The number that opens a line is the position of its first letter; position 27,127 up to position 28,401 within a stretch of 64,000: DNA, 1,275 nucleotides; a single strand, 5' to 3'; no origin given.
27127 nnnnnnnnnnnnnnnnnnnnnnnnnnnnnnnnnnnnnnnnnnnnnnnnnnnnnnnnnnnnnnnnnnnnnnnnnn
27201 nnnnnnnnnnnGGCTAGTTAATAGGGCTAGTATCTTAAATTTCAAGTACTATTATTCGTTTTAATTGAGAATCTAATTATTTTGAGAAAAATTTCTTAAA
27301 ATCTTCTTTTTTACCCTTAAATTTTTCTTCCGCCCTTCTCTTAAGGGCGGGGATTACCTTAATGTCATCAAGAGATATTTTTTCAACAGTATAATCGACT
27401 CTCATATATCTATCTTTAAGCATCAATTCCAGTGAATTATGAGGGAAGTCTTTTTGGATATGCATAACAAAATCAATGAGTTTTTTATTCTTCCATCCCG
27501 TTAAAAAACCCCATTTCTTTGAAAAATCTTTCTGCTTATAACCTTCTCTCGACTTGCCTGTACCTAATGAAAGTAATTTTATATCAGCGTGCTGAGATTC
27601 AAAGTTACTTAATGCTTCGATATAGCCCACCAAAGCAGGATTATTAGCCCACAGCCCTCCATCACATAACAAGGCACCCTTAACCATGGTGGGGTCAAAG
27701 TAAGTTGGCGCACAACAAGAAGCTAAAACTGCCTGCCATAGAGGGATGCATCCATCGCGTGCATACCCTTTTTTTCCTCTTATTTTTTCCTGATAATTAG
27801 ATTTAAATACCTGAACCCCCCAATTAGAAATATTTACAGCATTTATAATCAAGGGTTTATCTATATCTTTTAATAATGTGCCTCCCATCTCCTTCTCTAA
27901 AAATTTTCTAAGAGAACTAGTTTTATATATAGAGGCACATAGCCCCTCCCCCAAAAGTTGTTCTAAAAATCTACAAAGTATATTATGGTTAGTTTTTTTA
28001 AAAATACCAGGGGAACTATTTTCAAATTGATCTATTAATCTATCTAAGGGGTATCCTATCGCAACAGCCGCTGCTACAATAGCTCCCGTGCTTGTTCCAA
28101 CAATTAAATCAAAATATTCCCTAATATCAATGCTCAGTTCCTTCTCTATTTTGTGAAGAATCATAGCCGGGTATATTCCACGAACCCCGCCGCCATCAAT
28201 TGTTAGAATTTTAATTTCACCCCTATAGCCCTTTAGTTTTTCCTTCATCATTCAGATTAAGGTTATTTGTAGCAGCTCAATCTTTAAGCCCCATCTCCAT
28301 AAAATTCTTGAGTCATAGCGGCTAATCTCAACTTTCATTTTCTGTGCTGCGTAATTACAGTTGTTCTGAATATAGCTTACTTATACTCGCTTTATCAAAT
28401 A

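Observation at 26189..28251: Patatin (CapV-like) effector followed by a nucleotidyltransferase with the cGAS/DncV active-site pattern; candidate CBASS core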

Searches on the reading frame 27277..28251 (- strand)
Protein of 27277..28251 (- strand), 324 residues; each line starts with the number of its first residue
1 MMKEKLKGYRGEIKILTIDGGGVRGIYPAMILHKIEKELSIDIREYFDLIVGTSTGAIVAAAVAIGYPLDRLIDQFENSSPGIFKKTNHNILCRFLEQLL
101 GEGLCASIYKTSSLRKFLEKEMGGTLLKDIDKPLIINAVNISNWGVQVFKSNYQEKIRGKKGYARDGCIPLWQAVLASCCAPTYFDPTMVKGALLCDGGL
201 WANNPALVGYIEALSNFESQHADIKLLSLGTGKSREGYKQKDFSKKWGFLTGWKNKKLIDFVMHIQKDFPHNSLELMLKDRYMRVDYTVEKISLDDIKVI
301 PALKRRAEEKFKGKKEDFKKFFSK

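Call 3: search_protein_families(library=pfam, proteins=[window:27277-28251:-], max_evalue=0.1)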
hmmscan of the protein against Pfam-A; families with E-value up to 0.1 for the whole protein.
window:27277-28251:- (324 aa): 1 family
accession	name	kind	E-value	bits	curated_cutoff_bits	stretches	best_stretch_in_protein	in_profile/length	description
PF01734.28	Patatin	-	2.6e-29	103.2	27.7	1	16-207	1-188/191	Patatin-like phospholipase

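Call 4: search_protein_families(library=padloc, proteins=[window:27277-28251:-], max_evalue=0.1)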
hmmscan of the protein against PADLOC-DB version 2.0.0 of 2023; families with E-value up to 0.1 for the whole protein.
window:27277-28251:- (324 aa): 4 families
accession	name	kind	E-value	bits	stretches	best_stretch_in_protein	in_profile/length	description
PDLC00758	Effector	-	2.3e-85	284.8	1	12-323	5-320/331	Phospholipase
PDLC00757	Effector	-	3.6e-74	248.1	1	12-322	9-313/331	Phospholipase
PDLC00755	Effector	-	1.9e-35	120.5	1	11-318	9-306/311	Phospholipase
PDLC00756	Effector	-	5.2e-30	102.6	1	64-314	4-240/280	Phospholipase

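Call 5: search_protein_families(library=ncbifam, proteins=[window:27277-28251:-], max_evalue=0.1)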
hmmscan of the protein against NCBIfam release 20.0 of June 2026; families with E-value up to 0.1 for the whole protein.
window:27277-28251:- (324 aa): 4 families
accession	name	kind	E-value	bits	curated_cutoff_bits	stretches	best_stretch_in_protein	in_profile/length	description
NF041079.1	CBASS_lipase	equivalog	7.7e-68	229.1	200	1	14-322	2-305/317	CBASS cGAMP-activated phospholipase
NF053870.1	DS2_1_antiphage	equivalog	6.7e-34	117.6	400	1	14-285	1-256/299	anti-phage phospholipase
NF043045.1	T4SS_VpdC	equivalog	0.00098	17.3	1000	1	173-227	470-525/880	Dot/Icm T4SS effector VpdC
NF010747.0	PRK14149.1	equivalog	0.067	12.7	176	0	254-309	51-105/191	nucleotide exchange factor GrpE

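Call 8: search_solved_structures(query=window:27277-28251:-, max_evalue=0.01, show_alignments=1)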
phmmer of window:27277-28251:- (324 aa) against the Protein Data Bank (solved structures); distinct sequences matched with E-value up to 0.01: 10.
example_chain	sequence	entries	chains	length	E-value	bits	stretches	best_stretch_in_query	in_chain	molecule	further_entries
9wn1_A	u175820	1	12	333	3e-26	95.7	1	13-271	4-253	Patatin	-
9wn0_A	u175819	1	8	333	3.1e-26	95.7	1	13-271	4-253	Patatin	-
9kh6_A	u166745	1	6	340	3.3e-26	95.6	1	13-272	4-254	Patatin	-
9kh7_A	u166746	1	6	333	3.8e-25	92.1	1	13-272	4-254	CBASS cGAMP-activated phospholipase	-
8zr9_A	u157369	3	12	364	7.4e-25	91.1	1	10-296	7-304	CGAMP-activated phospholipase CapV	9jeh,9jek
9kej_A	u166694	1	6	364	1.9e-24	89.7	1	10-296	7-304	CGAMP-activated phospholipase CapV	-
9iom_A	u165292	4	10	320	2e-22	83.2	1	13-321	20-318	cUMP-AMP-activated phospholipase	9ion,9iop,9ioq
6aun_A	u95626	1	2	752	2.3e-11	46.8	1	14-212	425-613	PLA2G6, iPLA2beta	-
1oxw_A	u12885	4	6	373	9.7e-08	34.9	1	13-71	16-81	Patatin | Patatin-17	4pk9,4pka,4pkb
5fqu_A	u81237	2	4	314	7e-05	25.5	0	157-207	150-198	PATATIN-LIKE PROTEIN, PLPD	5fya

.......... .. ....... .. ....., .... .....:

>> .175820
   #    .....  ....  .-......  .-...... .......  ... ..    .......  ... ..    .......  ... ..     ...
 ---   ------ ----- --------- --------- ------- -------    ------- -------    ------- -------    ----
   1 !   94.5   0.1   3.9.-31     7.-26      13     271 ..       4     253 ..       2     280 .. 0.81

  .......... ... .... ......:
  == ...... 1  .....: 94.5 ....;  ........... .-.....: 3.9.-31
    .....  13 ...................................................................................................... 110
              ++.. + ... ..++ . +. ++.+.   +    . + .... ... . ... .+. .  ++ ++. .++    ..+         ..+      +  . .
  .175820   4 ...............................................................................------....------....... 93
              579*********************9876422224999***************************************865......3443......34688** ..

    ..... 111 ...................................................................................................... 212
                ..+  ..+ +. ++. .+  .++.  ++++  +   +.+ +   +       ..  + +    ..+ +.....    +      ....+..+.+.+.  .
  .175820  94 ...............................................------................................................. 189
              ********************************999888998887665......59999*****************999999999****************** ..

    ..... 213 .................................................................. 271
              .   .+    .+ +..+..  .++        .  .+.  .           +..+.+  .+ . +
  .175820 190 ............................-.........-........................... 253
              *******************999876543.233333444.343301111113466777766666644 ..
